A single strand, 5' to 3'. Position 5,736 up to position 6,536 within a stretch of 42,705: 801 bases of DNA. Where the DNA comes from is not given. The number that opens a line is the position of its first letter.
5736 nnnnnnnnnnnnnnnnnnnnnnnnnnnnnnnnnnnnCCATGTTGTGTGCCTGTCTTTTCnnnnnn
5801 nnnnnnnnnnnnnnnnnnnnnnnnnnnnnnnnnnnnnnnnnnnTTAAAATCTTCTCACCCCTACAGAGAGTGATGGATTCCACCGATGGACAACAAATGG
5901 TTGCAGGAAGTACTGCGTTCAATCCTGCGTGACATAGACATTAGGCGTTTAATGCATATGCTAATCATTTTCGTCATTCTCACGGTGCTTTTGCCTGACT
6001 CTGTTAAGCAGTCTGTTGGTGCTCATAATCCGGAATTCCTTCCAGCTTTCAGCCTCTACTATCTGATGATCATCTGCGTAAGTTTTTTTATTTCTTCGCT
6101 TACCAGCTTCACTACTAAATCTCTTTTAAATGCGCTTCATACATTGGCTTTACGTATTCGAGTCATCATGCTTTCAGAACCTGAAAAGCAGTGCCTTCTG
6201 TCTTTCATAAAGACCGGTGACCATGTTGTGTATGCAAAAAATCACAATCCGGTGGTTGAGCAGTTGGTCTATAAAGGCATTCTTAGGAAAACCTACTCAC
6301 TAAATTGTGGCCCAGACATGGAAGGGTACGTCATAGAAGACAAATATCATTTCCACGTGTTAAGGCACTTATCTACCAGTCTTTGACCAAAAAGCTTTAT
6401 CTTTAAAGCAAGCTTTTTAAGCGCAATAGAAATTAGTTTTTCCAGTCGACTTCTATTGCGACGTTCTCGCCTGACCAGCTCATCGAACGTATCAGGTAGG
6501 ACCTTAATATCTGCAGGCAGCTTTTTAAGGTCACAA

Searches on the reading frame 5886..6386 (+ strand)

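Call 79: search_protein_families(library=pfam, proteins=[window:5886-6386:+], max_evalue=0.001)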
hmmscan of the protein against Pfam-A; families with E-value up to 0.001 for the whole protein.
window:5886-6386:+ (166 aa): 1 family
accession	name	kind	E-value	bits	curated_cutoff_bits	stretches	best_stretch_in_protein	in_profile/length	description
PF14163.11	SieB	-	2e-19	70.1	26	1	23-145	1-121/147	Super-infection exclusion protein B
